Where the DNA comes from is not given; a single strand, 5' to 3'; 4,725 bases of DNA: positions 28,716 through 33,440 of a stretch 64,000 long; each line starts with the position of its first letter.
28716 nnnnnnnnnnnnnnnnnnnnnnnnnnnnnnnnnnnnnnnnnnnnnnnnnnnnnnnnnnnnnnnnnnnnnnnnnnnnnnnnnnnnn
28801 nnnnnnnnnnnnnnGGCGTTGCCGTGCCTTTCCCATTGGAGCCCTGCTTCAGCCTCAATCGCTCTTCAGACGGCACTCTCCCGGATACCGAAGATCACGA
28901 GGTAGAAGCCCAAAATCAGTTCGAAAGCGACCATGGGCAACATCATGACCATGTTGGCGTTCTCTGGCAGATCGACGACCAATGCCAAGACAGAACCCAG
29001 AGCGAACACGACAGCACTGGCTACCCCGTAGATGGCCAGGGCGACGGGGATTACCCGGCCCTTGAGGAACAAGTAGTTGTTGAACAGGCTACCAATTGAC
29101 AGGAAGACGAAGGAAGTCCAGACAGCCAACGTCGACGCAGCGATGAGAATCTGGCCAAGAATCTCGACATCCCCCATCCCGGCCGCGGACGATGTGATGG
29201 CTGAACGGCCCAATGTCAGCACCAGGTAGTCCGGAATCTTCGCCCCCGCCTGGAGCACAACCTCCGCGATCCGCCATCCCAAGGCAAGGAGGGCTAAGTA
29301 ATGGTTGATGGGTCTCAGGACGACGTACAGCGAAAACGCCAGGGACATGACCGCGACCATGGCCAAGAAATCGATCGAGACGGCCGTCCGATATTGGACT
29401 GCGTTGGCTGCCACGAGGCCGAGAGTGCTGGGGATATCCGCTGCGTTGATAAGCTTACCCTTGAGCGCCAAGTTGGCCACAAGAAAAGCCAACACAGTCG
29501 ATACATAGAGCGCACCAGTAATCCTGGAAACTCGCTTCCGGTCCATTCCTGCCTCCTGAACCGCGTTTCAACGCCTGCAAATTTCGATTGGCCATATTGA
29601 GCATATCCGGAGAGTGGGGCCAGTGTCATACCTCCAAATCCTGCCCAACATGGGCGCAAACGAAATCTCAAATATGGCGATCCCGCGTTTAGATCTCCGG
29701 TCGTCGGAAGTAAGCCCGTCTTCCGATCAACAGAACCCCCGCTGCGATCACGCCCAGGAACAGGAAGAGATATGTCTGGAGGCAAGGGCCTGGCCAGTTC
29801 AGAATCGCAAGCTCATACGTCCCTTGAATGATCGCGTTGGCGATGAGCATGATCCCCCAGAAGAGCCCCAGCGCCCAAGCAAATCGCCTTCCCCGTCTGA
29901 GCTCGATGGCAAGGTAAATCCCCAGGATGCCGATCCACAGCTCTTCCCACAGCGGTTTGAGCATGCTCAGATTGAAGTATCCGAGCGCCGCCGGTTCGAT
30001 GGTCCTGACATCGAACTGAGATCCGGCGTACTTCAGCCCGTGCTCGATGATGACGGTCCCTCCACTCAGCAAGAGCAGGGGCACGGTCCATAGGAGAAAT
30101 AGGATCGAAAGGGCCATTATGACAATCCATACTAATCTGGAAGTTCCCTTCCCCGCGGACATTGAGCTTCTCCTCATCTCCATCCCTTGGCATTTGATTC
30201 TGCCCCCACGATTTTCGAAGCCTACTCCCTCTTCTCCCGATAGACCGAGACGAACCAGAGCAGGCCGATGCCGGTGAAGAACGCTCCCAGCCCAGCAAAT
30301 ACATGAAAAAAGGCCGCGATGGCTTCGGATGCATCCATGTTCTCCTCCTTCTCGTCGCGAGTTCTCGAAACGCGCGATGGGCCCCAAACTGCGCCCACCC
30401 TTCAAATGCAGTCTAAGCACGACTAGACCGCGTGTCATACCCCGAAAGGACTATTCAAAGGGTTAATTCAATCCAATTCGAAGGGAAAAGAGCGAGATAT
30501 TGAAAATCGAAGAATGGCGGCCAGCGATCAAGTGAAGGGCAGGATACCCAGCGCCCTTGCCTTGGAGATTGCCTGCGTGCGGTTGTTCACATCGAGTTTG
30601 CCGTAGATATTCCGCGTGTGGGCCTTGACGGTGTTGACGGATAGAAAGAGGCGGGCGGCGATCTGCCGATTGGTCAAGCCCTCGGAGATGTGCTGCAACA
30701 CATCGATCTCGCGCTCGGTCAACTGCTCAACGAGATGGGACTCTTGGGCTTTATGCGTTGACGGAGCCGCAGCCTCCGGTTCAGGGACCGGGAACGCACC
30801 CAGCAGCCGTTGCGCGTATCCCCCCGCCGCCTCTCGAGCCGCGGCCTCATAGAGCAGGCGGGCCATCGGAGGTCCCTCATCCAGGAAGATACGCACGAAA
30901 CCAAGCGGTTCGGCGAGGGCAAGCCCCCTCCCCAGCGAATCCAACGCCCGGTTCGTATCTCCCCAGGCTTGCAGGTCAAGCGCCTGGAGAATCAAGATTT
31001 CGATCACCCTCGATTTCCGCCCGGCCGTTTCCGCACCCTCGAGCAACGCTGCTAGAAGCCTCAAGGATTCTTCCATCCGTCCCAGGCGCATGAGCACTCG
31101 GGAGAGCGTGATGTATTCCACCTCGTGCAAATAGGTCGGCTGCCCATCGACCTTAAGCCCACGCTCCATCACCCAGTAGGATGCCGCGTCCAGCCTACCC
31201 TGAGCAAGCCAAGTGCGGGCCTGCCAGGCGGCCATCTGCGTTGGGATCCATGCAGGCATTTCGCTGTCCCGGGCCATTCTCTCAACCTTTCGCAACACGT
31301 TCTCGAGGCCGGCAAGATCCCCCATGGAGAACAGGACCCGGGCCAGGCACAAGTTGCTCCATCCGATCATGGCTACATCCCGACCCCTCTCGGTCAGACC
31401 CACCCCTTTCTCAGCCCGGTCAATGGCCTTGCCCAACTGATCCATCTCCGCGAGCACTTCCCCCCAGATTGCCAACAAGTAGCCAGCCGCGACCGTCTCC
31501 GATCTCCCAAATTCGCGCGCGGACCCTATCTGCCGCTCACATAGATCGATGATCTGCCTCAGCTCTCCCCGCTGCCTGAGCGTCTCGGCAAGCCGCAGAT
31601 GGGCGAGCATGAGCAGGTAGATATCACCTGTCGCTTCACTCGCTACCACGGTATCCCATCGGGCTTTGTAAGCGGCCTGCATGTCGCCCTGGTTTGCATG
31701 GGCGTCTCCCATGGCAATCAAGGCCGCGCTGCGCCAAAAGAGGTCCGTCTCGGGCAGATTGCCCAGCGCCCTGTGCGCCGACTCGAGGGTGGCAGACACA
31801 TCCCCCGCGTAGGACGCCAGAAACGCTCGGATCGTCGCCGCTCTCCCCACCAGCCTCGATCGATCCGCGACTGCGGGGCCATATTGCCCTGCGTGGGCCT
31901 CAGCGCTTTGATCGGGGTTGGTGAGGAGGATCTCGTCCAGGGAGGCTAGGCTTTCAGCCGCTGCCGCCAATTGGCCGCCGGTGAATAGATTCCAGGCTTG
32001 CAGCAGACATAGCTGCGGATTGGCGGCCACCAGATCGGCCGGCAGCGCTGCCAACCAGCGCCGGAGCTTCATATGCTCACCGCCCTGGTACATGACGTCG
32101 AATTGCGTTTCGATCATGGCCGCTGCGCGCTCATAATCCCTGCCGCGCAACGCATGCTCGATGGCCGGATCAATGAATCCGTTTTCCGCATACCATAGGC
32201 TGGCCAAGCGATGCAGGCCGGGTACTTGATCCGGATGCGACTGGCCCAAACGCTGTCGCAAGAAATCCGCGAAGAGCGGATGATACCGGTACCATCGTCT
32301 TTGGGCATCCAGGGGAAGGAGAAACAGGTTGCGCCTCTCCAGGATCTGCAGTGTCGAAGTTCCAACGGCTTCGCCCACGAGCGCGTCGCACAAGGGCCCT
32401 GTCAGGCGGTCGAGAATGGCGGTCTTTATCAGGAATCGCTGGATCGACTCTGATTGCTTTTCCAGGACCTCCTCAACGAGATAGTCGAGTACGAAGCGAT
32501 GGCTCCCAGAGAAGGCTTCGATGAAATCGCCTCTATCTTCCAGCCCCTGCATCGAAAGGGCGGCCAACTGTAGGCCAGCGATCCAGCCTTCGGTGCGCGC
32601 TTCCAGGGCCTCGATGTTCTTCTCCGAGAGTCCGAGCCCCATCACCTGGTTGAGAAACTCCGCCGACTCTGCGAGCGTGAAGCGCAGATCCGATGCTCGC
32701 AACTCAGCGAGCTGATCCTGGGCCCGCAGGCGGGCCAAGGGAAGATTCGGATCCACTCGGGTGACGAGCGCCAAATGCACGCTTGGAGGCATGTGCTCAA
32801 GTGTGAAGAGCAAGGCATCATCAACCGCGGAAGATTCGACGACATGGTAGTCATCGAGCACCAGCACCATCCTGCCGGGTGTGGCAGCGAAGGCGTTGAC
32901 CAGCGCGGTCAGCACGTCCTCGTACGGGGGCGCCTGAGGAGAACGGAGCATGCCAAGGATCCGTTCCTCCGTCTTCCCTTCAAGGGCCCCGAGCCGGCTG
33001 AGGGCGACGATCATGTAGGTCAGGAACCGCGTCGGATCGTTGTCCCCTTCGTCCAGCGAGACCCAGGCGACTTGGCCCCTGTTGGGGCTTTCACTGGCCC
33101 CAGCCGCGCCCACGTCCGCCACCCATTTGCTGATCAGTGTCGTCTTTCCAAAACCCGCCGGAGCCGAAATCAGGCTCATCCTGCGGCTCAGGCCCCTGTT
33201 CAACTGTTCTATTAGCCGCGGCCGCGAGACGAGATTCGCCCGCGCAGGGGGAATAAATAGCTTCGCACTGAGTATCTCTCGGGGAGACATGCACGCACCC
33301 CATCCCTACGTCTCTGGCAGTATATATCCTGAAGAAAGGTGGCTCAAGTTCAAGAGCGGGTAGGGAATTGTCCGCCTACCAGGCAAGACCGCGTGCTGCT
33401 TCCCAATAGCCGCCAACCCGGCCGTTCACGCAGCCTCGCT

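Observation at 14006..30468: Five conserved copies of a ~36-nt intergenic motif, all co-oriented with the genes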

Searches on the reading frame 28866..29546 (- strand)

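Call 7: search_protein_families(library=pfam, proteins=[window:28866-29546:-])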
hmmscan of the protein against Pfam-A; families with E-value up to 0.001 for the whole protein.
window:28866-29546:- (226 aa): 1 family
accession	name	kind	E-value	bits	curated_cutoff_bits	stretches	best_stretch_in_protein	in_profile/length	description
PF14329.11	DUF4386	-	2e-25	90.4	27.6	1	9-220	1-210/210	Domain of unknown function (DUF4386)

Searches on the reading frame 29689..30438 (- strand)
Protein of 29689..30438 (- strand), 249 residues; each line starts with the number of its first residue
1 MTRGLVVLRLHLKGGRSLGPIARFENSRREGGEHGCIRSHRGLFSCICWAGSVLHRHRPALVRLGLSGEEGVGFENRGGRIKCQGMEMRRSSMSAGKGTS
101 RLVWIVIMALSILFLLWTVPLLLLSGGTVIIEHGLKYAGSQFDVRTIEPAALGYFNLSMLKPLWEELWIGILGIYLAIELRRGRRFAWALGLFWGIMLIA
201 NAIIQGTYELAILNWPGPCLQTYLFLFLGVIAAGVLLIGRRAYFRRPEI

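Call 7: search_protein_families(library=pfam, proteins=[window:29689-30438:-])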
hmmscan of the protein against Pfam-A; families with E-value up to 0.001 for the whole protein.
window:29689-30438:- (249 aa): 1 family
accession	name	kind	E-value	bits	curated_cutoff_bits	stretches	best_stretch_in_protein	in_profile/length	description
PF14325.12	DUF4383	-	0.00041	21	27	1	136-233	26-120/125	Domain of unknown function (DUF4383)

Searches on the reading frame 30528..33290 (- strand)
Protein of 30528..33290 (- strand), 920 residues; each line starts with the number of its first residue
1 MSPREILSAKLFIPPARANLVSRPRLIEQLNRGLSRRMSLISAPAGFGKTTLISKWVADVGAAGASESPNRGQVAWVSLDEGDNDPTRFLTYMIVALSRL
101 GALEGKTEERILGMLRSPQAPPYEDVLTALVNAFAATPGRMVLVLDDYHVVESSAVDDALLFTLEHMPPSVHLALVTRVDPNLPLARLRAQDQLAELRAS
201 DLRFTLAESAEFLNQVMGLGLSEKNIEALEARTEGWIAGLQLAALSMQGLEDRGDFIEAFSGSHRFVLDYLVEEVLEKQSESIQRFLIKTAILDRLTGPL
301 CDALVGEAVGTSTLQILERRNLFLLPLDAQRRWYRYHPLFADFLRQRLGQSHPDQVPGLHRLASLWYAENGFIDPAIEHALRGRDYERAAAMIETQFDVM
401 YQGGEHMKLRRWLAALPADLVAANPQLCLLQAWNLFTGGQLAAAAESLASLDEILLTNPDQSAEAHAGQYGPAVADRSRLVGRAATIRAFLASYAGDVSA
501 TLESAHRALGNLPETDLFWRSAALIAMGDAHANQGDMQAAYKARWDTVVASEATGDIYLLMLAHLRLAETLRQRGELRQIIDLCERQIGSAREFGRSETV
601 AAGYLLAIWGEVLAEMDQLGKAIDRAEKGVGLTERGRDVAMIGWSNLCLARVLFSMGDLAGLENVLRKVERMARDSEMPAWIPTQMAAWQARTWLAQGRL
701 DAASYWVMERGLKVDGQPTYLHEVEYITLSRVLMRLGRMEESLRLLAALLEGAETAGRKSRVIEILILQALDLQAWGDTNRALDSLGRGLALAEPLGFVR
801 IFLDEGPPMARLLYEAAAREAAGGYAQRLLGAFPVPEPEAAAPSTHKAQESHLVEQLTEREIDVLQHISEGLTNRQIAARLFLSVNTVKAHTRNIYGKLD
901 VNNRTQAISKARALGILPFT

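Call 7: search_protein_families(library=pfam, proteins=[window:30528-33290:-])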
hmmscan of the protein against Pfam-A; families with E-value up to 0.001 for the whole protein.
window:30528-33290:- (920 aa): 7 families
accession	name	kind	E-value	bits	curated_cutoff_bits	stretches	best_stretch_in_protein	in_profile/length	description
PF17874.7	TPR_MalT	-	7.6e-63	213.2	45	1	482-817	1-334/336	MalT-like TPR region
PF00196.25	GerE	-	7.6e-20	70.7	23.5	1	856-910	2-56/57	Bacterial regulatory proteins, luxR family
PF13424.12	TPR_12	-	8.2e-06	26.4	30.1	1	728-794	8-76/77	Tetratricopeptide repeat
PF13191.12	AAA_16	-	7e-05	23.8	32.6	1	26-175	15-166/167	AAA ATPase domain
PF13481.12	AAA_25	-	0.00013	22.1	27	1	29-146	24-150/195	AAA domain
PF13176.12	TPR_7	-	0.00034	20.9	27.9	0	563-594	1-32/36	Tetratricopeptide repeat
PF13412.12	HTH_24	-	0.00074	19.5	21.9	0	859-893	3-39/48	Winged helix-turn-helix DNA-binding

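Call 58: search_protein_families(library=ncbifam, proteins=[window:30528-33290:-], max_evalue=0.001)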
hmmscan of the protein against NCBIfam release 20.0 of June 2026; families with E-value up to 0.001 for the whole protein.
window:30528-33290:- (920 aa): 24 families
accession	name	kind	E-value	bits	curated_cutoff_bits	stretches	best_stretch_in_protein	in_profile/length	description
NF003420.0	PRK04841.1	equivalog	1.9e-138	463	537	2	7-815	3-783/903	HTH-type transcriptional regulator MalT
TIGR03020.2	EpsA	equivalog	8.8e-17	61.6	170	1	846-912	180-246/247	XrtB/PEP-CTERM-associated transcriptional regulator EpsA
NF047785.1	respo_reg_MadR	equivalog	6e-15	55.2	300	1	851-916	143-208/209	MadR family response regulator transcription factor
NF007505.1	PRK10100.1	equivalog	1.1e-14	54.6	250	1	849-911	137-199/204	biofilm master transcriptional regulator CsgD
NF007708.0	PRK10403.1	equivalog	1.9e-12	47.1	343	1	853-907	150-204/215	nitrate/nitrite response regulator protein NarP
NF011896.0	PRK15369.1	equivalog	3e-11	43.3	242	1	849-916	142-209/211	two component system response regulator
NF007403.0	PRK09935.1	equivalog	5.7e-11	42.4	271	1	845-913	138-206/210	fimbria biosynthesis transcriptional regulator FimZ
NF052366.1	photon_PedR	equivalog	3e-10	40.1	120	1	856-911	2-57/74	photosynthetic electron transport-dependent transcriptional regulator PedR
NF007935.0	PRK10651.1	equivalog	4.3e-10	39.1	250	1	845-907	144-206/216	two-component system response regulator NarL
NF041830.1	RR_TF_ErdR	exception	1.5e-09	37.9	390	1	845-908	139-202/213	response regulator transcription factor ErdR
NF047403.1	TransRegVisR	equivalog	2.5e-09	36.9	300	1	854-916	156-218/220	transcriptional regulator VisR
NF052445.1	RespRegMctR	equivalog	8.2e-09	35.2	300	1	850-904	138-192/205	two-component system response regulator MctR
TIGR03541.1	reg_near_HchA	equivalog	8.1e-08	32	215.6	1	846-915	161-230/232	PA1136 family autoinducer-binding transcriptional regulator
NF041232.1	BagY_FevT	exception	7.4e-07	28.3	700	1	856-909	296-349/367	LuxR family transcriptional regulator BagY/FevT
NF007561.1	PRK10188.1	equivalog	1.3e-06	28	350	1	856-916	179-239/240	quorum-sensing transcriptional regulator SdiA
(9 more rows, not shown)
